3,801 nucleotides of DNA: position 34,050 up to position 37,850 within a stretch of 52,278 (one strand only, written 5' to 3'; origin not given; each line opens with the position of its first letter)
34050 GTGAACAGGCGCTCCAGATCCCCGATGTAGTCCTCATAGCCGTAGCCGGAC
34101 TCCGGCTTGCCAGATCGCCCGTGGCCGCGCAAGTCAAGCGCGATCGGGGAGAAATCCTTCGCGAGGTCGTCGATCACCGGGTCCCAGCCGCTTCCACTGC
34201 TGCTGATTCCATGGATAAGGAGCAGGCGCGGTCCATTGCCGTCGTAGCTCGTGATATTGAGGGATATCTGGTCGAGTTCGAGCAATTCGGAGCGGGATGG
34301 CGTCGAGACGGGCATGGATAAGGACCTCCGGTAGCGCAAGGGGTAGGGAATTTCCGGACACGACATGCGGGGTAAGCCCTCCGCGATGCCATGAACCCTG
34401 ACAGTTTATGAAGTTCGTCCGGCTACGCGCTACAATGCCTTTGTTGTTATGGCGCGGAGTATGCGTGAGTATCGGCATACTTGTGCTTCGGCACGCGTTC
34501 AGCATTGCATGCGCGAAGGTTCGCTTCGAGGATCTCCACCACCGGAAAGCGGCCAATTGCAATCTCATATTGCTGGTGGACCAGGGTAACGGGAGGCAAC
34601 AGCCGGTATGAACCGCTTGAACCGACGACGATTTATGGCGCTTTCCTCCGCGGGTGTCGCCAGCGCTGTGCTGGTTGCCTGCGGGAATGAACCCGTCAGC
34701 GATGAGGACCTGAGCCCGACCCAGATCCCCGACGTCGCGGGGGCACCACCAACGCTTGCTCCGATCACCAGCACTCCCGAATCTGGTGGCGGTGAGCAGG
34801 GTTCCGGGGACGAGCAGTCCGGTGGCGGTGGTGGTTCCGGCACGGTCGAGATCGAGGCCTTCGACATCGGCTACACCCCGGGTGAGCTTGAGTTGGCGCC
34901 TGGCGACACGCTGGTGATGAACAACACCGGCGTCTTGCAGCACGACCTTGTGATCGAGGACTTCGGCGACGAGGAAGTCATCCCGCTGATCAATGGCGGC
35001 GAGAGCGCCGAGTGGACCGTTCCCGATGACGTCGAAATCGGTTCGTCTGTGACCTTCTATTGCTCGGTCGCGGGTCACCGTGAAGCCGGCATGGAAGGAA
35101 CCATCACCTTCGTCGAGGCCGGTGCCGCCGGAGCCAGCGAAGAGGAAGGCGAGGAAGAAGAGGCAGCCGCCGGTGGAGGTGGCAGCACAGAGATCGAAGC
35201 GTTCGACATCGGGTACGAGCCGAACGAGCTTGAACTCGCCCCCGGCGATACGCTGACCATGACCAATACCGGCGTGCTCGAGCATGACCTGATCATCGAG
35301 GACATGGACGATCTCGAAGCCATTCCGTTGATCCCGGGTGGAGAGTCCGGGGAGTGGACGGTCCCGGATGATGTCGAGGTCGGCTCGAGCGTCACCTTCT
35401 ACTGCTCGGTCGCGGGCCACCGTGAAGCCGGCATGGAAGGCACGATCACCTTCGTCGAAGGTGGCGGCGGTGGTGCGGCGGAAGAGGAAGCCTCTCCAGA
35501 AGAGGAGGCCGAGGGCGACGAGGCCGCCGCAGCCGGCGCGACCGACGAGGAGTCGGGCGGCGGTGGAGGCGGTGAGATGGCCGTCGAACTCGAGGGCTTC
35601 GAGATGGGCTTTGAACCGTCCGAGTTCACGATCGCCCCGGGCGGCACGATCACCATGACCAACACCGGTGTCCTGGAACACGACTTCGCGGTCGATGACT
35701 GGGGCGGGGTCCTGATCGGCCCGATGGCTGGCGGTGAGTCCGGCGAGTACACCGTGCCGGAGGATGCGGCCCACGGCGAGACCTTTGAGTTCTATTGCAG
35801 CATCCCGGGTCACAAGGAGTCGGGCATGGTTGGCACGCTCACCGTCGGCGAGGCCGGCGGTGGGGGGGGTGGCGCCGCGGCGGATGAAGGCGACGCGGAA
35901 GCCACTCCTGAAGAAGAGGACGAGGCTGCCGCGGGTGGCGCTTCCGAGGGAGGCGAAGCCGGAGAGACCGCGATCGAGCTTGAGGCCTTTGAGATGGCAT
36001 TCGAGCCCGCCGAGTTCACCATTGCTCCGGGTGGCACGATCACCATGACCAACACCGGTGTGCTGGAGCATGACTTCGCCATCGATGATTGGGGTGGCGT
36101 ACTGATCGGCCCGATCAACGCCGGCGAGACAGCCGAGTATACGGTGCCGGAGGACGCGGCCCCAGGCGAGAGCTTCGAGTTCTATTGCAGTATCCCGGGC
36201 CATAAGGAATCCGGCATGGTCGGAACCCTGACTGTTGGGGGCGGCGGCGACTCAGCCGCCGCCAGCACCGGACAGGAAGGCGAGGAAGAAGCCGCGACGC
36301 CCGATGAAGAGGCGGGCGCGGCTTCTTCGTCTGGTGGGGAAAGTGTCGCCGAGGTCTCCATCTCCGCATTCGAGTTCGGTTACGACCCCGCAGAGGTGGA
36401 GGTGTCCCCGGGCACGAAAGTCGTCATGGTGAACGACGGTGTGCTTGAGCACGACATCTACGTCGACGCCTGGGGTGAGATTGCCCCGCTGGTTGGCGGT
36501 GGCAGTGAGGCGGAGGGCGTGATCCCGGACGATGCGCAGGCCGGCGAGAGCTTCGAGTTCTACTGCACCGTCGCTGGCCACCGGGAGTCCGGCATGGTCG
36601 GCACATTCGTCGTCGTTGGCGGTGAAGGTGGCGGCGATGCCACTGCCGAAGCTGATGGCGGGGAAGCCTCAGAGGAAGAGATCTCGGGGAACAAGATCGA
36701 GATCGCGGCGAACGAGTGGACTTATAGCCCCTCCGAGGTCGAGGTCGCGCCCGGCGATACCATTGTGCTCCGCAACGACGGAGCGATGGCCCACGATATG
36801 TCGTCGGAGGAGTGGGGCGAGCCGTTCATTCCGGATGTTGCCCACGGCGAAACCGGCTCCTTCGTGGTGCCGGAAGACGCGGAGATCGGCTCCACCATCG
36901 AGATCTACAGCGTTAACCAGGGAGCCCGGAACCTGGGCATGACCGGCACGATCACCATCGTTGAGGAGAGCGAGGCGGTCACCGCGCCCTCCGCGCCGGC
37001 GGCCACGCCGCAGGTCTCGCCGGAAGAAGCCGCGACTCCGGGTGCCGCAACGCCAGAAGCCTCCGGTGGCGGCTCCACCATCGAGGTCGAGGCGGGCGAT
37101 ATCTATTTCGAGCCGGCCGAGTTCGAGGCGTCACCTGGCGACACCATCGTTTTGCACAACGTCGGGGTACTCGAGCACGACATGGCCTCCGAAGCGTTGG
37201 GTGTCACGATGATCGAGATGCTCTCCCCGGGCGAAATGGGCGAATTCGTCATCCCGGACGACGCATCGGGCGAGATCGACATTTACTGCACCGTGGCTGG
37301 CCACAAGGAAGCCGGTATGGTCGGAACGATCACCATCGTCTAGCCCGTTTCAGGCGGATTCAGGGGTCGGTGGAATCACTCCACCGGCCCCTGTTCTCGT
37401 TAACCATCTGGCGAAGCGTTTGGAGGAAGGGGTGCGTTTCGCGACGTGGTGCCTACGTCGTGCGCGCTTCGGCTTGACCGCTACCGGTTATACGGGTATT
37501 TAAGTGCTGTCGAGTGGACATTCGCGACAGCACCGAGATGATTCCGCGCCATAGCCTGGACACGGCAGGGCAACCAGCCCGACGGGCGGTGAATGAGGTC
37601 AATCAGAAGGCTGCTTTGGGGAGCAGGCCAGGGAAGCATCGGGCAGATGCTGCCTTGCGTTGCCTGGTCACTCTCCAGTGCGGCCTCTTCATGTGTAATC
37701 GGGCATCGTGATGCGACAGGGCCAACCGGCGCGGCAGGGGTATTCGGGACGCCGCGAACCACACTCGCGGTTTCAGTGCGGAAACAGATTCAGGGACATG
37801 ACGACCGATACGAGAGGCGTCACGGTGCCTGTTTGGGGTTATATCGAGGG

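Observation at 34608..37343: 911-aa Tat lipoprotein made of seven tandem type-1 (blue copper) cupredoxin domains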

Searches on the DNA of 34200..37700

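Call 64: search_rna_families(source=window, start=34200, end=37700, threshold=evalue, max_evalue=1)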
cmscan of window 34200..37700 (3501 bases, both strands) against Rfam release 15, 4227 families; matches with E-value up to 1: 0.
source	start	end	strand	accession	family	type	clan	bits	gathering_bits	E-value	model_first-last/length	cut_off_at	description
